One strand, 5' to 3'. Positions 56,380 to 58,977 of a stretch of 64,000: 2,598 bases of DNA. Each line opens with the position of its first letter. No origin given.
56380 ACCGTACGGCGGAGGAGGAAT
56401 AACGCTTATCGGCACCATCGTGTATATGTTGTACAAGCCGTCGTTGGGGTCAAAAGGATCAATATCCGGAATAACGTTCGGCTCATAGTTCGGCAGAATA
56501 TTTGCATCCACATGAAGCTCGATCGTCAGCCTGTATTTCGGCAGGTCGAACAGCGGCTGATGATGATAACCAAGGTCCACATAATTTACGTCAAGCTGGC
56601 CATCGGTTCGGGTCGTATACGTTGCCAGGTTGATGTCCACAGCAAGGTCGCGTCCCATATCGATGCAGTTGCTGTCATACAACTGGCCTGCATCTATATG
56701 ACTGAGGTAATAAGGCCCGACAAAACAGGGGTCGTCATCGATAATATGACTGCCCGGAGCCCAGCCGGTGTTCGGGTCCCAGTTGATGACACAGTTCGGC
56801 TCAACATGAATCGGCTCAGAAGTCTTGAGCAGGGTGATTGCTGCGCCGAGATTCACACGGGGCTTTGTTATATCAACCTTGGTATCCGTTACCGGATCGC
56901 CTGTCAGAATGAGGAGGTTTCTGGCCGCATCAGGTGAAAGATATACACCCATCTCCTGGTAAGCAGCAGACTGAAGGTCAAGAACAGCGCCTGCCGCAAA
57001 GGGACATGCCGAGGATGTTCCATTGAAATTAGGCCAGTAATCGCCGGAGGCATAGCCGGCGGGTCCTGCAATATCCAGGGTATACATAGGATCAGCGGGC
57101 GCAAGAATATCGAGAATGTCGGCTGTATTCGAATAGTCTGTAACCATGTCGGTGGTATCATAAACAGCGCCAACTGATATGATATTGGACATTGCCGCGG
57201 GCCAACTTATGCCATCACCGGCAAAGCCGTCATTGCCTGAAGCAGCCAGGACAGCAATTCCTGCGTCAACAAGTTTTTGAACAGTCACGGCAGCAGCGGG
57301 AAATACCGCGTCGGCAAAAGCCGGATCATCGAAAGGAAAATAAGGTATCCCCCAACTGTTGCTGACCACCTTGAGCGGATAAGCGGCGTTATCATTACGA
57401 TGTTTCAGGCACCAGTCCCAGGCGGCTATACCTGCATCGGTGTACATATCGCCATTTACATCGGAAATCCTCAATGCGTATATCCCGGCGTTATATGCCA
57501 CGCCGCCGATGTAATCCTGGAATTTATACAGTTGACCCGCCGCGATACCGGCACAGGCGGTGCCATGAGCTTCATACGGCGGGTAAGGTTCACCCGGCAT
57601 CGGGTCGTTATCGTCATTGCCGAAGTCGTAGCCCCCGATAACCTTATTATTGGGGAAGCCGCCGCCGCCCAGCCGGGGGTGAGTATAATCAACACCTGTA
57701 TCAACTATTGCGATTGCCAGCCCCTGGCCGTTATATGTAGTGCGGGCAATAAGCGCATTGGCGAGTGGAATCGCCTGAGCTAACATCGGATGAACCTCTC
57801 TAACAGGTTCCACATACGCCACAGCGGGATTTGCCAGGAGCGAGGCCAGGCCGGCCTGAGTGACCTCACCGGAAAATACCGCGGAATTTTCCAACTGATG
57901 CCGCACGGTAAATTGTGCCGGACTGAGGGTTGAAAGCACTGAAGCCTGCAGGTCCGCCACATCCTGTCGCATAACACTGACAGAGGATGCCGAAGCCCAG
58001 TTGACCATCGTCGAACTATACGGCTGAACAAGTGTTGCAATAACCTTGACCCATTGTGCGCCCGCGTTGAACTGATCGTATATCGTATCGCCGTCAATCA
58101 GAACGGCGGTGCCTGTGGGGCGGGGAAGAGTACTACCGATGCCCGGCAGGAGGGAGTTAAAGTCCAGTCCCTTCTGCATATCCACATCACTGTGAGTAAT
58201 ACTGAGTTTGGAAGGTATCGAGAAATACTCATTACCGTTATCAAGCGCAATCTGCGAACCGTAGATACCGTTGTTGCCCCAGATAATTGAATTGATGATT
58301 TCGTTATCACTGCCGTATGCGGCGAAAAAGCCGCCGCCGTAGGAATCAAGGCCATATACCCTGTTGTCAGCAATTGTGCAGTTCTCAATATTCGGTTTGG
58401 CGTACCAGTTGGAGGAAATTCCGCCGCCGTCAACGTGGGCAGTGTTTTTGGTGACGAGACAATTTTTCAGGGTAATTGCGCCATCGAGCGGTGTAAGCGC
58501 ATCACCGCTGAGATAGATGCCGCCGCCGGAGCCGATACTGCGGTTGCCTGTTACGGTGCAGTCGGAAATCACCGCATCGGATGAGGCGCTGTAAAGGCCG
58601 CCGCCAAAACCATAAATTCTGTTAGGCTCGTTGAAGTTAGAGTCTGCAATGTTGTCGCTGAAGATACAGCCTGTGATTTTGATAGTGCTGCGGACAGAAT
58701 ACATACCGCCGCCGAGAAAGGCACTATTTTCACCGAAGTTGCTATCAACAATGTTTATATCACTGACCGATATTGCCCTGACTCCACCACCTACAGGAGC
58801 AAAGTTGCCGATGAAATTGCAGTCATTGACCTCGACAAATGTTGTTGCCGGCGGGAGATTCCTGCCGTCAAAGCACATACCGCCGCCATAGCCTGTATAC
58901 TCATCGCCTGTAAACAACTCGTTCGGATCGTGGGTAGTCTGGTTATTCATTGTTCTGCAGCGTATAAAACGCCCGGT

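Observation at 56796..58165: I9-propeptide plus S8 subtilase cassette inserted into a loop of the module-2 cap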

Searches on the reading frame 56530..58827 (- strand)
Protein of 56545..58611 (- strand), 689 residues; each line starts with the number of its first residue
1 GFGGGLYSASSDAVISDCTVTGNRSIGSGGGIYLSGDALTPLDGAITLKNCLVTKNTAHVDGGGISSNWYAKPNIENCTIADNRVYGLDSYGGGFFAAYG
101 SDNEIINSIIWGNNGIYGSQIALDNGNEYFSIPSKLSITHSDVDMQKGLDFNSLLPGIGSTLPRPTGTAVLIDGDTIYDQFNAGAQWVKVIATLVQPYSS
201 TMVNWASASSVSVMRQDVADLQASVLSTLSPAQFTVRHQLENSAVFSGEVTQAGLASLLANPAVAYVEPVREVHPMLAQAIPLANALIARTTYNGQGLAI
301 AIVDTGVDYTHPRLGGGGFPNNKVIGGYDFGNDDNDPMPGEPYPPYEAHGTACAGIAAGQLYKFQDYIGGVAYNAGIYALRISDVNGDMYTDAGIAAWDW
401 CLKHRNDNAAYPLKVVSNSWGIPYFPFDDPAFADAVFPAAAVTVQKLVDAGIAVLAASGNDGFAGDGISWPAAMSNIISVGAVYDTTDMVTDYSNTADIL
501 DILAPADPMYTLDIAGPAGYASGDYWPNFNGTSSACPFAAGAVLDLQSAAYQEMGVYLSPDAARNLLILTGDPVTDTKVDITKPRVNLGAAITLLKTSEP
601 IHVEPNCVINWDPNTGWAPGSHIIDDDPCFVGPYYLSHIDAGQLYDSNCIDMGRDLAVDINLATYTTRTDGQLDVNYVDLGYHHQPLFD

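Call 13: find_homologous_proteins(query=window:56545-58611:-, max_evalue=1e-10)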
Query window:56545-58611:- (689 aa): 871 proteins with E <= 1e-10 among 8000 candidates; the best 120 are listed.
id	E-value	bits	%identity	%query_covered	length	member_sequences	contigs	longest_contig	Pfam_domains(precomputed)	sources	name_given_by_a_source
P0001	2.8e-236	804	55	99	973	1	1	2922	PF13229.13,PF02415.24,PF00082.28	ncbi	ncbi:MAG: S8 family serine peptidase, partial [Sedimentisphaerales bacterium]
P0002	1.3e-231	789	56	99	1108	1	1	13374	PF13229.13,PF02415.24,PF18998.7,PF00082.28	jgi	-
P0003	1.2e-202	693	52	98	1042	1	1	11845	PF00041.28,PF00082.28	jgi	jgi:subtilisin family serine protease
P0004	1.9e-201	689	52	100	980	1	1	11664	PF00082.28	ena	-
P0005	3.3e-200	685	53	99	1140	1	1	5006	PF13229.13,PF18998.7,PF00082.28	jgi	jgi:subtilisin family serine protease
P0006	5.8e-182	625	55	80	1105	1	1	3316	PF13229.13,PF02415.24,PF18998.7,PF00082.28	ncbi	ncbi:MAG: S8 family serine peptidase, partial [Planctomycetota bacterium]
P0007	2.2e-175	603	50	92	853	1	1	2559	PF13229.13,PF00082.28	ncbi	ncbi:MAG: S8 family serine peptidase, partial [Planctomycetota bacterium]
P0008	1.6e-169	584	50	88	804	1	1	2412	PF13229.13,PF00082.28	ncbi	ncbi:MAG: S8 family peptidase, partial [Planctomycetota bacterium]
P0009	7.1e-169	582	56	75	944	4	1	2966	PF00041.28,PF00082.28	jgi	jgi:hypothetical protein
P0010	7.2e-167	575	56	74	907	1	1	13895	PF25788.3,PF00041.28,PF00082.28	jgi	jgi:subtilisin family serine protease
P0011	9.4e-159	548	51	79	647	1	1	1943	PF13229.13,PF00082.28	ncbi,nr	ncbi:MAG TPA: hypothetical protein ENN81_10170, partial [Phycisphaerales bacterium]|nr:hypothetical 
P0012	1.2e-158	548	54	75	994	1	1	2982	PF18998.7,PF00082.28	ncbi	ncbi:MAG: S8 family serine peptidase, partial [Planctomycetota bacterium]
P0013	1.5e-147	511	56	67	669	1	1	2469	PF00082.28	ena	-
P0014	6.1e-146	506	59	61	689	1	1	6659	PF18998.7,PF00082.28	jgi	-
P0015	9.8e-146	505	53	70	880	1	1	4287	PF00041.28,PF00082.28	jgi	-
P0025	1.2e-121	426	50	62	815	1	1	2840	PF05922.22,PF00082.28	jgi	jgi:subtilisin family serine protease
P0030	2.2e-120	421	47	62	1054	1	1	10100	PF05922.22,PF17963.8,PF17892.8,PF00082.28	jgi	jgi:subtilisin family serine protease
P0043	5.1e-118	413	48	62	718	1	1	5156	PF05922.22,PF00082.28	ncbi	ncbi:MAG: S8 family serine peptidase [Sedimentisphaerales bacterium]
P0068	3.1e-115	404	46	63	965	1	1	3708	PF05922.22,PF20773.6,PF00082.28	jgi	jgi:subtilisin family serine protease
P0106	2.8e-111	391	45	64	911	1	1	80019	PF05922.22,PF17963.8,PF20773.6,PF00082.28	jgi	-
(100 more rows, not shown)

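Call 32: predict_structure(alignment_id=A2)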
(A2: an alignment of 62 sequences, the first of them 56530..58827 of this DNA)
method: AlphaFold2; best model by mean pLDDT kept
length: 766 residues; sequences in the alignment: 62
mean_pLDDT: 81.2   pTM: 0.74
mean pLDDT of the five models: 81.2, 79.1, 77.7, 76.6, 76.4
residues with pLDDT >= 90: 391; 70-90: 195; 50-70: 70; < 50: 110
segments of 3 or more residues with pLDDT < 50: 228-238, 350-358, 435-440, 582-588, 685-726, 737-766
pLDDT, mean of each block of 10 residues (from residue 1): 91 85 92 93 93 96 72 90 92 94 92 81 93 93 94 86 91 93 78 90 92 70 53 47 94 97 93 81 94 97 98 97 98 97 83 44 81 94 84 94 88 62 84 54 86 90 97 96 96 90 95 96 96 81 96 87 89 87 47 52 80 94 90 93 90 92 78 86 58 39 37 41 44 49 45 37 32
secondary structure, 60 per line:
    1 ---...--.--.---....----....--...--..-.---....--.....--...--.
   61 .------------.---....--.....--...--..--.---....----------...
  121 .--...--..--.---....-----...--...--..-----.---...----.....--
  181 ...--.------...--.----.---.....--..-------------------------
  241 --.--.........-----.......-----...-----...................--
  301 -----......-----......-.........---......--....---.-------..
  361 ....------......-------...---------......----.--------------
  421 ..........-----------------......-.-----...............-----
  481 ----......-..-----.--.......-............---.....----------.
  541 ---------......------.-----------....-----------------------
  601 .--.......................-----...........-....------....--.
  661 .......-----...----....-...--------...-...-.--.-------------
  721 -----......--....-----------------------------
elements in order (helices of 4 or more, strands of 3 or more residues): E4-6 E16-19 E24-27 E30-32 E42-45 E48-52 E55-57 E78-81 E84-88 E91-93 E104-107 E118-121 E124-126 E137-140 E146-148 E151-153 E167-169 E174-178 E181-183 E193-195 E207-211 H246-254 E260-266 H280-298 E306-311 E317-322 H324-332 E336-341 E344-347 H359-364 E371-376 E396-401 H421-430 E448-453 H463-475 E485-490 H502-508 H510-521 E525-529 E550-555 E574-577 H604-626 H632-642 E644-647 E654-657 H660-667 E673-675 E680-683 H726-731 H734-737

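Call 37: fold_search(model_id=the predicted structure, library=pdb)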
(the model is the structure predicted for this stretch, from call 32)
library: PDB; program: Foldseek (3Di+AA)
matches with E <= 10: 523; with E <= 0.001: 239
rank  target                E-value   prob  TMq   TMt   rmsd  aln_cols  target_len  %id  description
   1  3afg_A                1.9e-19  1.00  0.42  0.61   4.9       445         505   23  Crystal structure of ProN-Tk-SP from Thermococcus kodakaraensis (released 2010-08-04)
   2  3afg_B                1.6e-18  1.00  0.41  0.60   5.1       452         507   22  Crystal structure of ProN-Tk-SP from Thermococcus kodakaraensis (released 2010-08-04)
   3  3whi_B                4.4e-18  1.00  0.38  0.79   4.9       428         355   22  Crystal structure of unautoprocessed form of IS1-inserted Pro-subtilisin E (released 2013-12-25)
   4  3whi_A                1.1e-17  1.00  0.38  0.78   5.3       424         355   23  Crystal structure of unautoprocessed form of IS1-inserted Pro-subtilisin E (released 2013-12-25)
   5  3wiv_C                8.2e-17  1.00  0.38  0.70   5.6       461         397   21  Crystal structure of Pro-S324A/D356A (released 2014-10-01)
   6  3wiu_C                1.3e-16  1.00  0.38  0.69   5.6       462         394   20  Crystal structure of Pro-S324A/L349A (released 2014-10-01)
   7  3wiu_B                1.9e-16  1.00  0.39  0.73   5.3       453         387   20  Crystal structure of Pro-S324A/L349A (released 2014-10-01)
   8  2zwp_B                4.4e-16  1.00  0.39  0.75   5.5       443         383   22  Crystal structure of Ca3 site mutant of Pro-S324A (released 2009-06-23)
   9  3vhq                  6.0e-16  1.00  0.39  0.73   5.5       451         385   21  Crystal structure of the Ca6 site mutant of Pro-SA-subtilisin (released 2012-07-11)
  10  3wiu_A                9.3e-16  1.00  0.38  0.70   5.7       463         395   20  Crystal structure of Pro-S324A/L349A (released 2014-10-01)
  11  2z2z                  9.8e-16  1.00  0.38  0.72   5.7       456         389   21  Crystal structure of unautoprocessed form of Tk-subtilisin soaked by 10mM CaCl2 (released 2007-12-04)
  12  3wiv_B                1.1e-15  1.00  0.39  0.74   5.1       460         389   21  Crystal structure of Pro-S324A/D356A (released 2014-10-01)
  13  2zwo_A                1.1e-15  1.00  0.39  0.72   4.6       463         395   20  Crystal structure of Ca2 site mutant of Pro-S324A (released 2009-06-23)
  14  2zwo_B                1.1e-15  1.00  0.38  0.71   5.6       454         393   21  Crystal structure of Ca2 site mutant of Pro-S324A (released 2009-06-23)
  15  3wiv_A                1.1e-15  1.00  0.37  0.69   5.8       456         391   21  Crystal structure of Pro-S324A/D356A (released 2014-10-01)
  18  2e1p                  2.8e-15  1.00  0.38  0.71   6.1       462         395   21  Crystal structure of pro-Tk-subtilisin (released 2007-01-16)
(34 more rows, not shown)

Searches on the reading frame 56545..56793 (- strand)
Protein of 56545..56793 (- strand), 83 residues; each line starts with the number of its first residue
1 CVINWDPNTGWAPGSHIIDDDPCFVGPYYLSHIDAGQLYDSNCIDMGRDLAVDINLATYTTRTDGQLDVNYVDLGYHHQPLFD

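Call 14: search_protein_families(library=pfam, proteins=[window:56545-56793:-], max_evalue=10)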
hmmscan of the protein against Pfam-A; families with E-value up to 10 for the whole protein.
window:56545-56793:- (83 aa): 1 family
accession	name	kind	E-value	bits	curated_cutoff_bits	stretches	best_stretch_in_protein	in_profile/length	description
PF09552.15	RE_BstXI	-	0.19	11.4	25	1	16-50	223-257/290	BstXI restriction endonuclease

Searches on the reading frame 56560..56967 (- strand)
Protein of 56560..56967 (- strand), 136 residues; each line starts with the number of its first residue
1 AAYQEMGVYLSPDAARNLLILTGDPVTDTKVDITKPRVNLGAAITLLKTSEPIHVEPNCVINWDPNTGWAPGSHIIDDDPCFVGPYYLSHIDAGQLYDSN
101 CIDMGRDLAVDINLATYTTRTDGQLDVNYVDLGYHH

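Call 55: find_related_loci(query=A5, collection=genome_contigs, flank=10000)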
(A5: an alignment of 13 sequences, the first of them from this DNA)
Query A5 (136 aa) in genome_contigs; peptide patterns used: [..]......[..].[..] (x = any residue, [..] = any of these).
174 stretches matched a pattern; 141 encode a relative of the query (tblastn E <= 1e-3); the best 80 are kept; 79 distinct loci.
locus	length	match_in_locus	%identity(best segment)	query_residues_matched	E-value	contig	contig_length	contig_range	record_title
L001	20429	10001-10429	59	1-136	6e-48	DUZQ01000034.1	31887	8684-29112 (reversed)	MAG TPA_asm: Planctomycetota bacterium isolate MAG_18080_pl_157 Ga0180433_10002096, whole genome shotgun sequence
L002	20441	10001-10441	50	1-136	5e-44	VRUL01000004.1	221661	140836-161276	MAG: Planctomycetota bacterium isolate MohnsGC08_bin191 NODE_4_length_221661_cov_43.758412, whole genome shotgun sequenc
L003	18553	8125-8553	52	1-136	5e-43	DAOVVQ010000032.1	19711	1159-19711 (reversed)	MAG TPA_asm: Planctomycetota bacterium isolate CSMAG_1709 CSMAG_1709_k141_189589_length_19711_cov_9.0000, whole genome s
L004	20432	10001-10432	56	1-136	4e-42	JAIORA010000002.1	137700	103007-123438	MAG: Anaerohalosphaeraceae bacterium isolate SMBSF06 20071_Bin_3_contigs_1_c_000000000021, whole genome shotgun sequence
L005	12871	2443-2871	55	1-136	9e-42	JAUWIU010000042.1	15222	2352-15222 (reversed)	MAG: Phycisphaerae bacterium isolate CSMAG_2302 CSMAG_2302_k127_442622_length_15222_cov_11.0000, whole genome shotgun se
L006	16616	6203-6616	56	1-136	1e-41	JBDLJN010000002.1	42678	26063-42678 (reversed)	MAG: Planctomycetota bacterium isolate MAG098 MAG098_2, whole genome shotgun sequence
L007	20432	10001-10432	54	7-136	1e-41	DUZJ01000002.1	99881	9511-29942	MAG TPA_asm: Planctomycetota bacterium isolate MAG_11118_pl_115 Ga0114922_10000047, whole genome shotgun sequence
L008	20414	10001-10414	57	1-136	1e-41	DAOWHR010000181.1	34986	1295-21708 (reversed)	MAG TPA_asm: Anaerohalosphaeraceae bacterium isolate CSMAG_2022 CSMAG_2022_k141_2499230_length_34986_cov_8.0000, whole g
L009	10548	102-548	50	1-136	9e-42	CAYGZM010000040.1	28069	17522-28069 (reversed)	MAG TPA_asm: uncultured Pirellulales bacterium isolate ERP119294_co1_448 genome assembly, contig: NODE_1917_length_28069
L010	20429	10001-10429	52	1-136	1e-40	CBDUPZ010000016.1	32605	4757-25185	MAG TPA_asm: uncultured bacterium isolate SRR6823441_binner12_Refined_51 genome assembly, contig: ERZ1742239.1420, whole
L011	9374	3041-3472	52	1-136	8e-40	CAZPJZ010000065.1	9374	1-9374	MAG TPA_asm: uncultured Pirellulales bacterium isolate binchicken_co327_219 genome assembly, contig: NODE_3389_length_93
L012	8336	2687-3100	51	1-136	6e-40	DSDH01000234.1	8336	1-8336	MAG TPA_asm: Phycisphaerales bacterium isolate SpSt-1214 Ga0129302_1005259, whole genome shotgun sequence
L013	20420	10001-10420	56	1-136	1e-39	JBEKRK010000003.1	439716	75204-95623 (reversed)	MAG: Sedimentisphaerales bacterium isolate SPRUCE 509 SPRUCE_509_3, whole genome shotgun sequence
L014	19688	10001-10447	53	1-136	6e-39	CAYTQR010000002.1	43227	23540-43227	MAG TPA_asm: uncultured Planctomycetaceae bacterium isolate SRP068000_co1_621 genome assembly, contig: NODE_796_length_4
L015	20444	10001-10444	52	1-136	4e-39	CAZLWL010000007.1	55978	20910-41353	MAG TPA_asm: uncultured Pirellulales bacterium isolate SRP068000_co1_351 genome assembly, contig: NODE_456_length_55978_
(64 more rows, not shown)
